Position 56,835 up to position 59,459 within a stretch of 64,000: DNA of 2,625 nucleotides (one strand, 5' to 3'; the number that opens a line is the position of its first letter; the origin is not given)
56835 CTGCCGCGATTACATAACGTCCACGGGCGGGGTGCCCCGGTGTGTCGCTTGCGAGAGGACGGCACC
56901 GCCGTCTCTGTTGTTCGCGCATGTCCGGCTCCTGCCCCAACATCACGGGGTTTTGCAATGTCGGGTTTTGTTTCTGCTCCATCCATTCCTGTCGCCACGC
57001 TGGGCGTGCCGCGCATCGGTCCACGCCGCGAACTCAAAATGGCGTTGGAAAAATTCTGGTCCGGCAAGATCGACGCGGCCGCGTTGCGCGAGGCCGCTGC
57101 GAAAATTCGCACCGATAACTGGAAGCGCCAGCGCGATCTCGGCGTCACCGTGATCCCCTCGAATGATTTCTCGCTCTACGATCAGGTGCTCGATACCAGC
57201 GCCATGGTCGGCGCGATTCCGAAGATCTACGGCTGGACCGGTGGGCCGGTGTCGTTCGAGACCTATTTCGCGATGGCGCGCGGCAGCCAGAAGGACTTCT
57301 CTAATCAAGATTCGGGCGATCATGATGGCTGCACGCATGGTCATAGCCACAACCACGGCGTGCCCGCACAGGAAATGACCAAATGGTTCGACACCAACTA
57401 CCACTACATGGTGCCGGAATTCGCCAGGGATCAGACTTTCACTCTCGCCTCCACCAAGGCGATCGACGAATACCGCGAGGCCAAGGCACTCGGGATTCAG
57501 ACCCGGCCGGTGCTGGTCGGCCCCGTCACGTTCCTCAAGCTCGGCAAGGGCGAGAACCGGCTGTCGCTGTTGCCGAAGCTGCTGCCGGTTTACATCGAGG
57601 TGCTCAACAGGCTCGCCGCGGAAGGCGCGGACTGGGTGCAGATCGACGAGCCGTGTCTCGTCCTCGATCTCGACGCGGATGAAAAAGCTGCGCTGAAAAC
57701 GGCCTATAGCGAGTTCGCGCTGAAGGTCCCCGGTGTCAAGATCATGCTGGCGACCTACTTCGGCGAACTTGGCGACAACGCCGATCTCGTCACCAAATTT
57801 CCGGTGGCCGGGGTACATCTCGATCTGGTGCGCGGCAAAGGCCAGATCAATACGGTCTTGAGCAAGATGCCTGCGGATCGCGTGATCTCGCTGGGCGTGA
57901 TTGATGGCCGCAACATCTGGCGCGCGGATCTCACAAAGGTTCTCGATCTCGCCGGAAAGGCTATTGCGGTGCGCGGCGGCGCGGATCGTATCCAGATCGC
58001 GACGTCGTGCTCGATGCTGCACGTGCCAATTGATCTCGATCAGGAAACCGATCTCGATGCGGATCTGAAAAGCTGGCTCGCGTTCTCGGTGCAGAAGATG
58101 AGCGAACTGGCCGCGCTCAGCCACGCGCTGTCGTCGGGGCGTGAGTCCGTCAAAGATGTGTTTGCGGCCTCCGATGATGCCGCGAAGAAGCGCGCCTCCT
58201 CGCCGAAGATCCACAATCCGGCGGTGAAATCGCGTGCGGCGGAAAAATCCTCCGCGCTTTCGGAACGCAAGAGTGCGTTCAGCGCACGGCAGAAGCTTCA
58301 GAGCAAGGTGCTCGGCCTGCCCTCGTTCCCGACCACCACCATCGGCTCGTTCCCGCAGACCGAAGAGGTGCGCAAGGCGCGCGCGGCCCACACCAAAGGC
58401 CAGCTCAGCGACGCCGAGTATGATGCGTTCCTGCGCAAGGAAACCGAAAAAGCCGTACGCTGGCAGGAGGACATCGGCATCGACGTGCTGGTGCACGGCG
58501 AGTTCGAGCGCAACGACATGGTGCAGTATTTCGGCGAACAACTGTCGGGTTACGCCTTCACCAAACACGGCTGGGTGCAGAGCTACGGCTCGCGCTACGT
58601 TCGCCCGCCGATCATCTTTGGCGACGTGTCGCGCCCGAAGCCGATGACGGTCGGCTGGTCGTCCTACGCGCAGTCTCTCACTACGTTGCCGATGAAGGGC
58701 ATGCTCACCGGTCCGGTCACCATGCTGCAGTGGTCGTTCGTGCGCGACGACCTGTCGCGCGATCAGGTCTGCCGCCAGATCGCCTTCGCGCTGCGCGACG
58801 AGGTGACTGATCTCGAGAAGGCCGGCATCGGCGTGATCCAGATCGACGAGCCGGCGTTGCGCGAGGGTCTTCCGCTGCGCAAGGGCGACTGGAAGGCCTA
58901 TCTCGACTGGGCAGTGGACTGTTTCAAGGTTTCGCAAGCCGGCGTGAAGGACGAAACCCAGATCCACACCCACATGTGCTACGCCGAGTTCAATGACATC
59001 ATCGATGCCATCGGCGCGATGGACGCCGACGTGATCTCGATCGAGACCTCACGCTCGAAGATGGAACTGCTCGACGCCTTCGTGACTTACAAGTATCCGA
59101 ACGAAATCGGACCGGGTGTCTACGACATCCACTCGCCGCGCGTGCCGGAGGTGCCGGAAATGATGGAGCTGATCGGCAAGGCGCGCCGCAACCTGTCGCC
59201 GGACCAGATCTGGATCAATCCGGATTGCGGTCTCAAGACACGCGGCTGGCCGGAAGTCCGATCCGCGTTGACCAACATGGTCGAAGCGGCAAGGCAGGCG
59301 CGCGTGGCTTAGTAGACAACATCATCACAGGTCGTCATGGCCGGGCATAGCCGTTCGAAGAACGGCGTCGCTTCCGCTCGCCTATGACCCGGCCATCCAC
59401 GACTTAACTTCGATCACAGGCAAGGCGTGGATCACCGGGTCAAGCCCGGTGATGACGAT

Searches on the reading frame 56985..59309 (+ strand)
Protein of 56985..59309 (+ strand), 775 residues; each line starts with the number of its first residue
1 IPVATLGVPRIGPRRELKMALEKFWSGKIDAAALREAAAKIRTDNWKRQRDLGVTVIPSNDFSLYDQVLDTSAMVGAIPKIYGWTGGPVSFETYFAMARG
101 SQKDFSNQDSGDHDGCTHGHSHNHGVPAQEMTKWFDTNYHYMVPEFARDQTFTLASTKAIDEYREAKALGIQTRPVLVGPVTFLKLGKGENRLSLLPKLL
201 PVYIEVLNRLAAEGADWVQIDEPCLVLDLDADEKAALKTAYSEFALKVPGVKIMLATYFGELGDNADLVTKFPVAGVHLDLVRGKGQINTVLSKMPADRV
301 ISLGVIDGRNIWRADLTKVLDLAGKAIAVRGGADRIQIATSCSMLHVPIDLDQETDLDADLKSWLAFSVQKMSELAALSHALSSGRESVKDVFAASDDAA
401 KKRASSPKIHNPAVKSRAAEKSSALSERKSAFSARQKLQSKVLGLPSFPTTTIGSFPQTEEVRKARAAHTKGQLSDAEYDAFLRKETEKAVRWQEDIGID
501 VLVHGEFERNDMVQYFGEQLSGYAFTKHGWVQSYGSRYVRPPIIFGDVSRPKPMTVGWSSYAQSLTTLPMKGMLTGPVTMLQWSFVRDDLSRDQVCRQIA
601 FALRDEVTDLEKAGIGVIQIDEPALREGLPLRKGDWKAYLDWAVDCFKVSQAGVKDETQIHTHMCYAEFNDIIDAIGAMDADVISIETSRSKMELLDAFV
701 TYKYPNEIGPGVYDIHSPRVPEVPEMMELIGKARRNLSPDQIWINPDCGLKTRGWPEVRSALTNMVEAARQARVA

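Call 84: search_protein_families(library=ncbifam, proteins=[window:56985-59309:+])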
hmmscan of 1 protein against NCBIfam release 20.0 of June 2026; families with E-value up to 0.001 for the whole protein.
window:56985-59309:+ (775 aa): 10 families
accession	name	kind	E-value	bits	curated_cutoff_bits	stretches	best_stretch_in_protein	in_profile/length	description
NF003556.0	PRK05222.1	equivalog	0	1144.7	541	1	4-773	5-745/750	5-methyltetrahydropteroyltriglutamate--homocysteine S-methyltransferase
TIGR01371.1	met_syn_B12ind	equivalog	0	1099.6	929.95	1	6-773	1-752/754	5-methyltetrahydropteroyltriglutamate--homocysteine S-methyltransferase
NF003317.0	PRK04326.1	equivalog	2.8e-84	283.2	406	2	446-773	7-323/340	methionine synthase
NF002119.0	PRK00957.1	equivalog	4.8e-37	127.8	258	1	449-772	3-304/306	methionine synthase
NF006589.0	PRK09121.1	equivalog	1.2e-25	90.3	392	1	448-751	5-315/342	methionine synthase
NF002272.0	PRK01207.1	equivalog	2.3e-18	66.5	399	1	451-769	7-336/343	methionine synthase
NF006349.0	PRK08575.1-2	equivalog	1.2e-12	47.8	322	1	121-347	73-301/323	5-methyltetrahydropteroyltriglutamate--homocysteine methyltransferase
NF005085.0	PRK06520.1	subfamily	1.9e-08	33.9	313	1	447-523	7-83/368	5-methyltetrahydropteroyltriglutamate--homocysteine S-methyltransferase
NF004875.0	PRK06233.1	equivalog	7.9e-07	28.2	576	1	450-524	12-86/373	vitamin B12 independent methionine synthase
NF006350.0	PRK08575.1-4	equivalog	2.8e-06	27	361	1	452-626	6-181/309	5-methyltetrahydropteroyltriglutamate--homocysteine methyltransferase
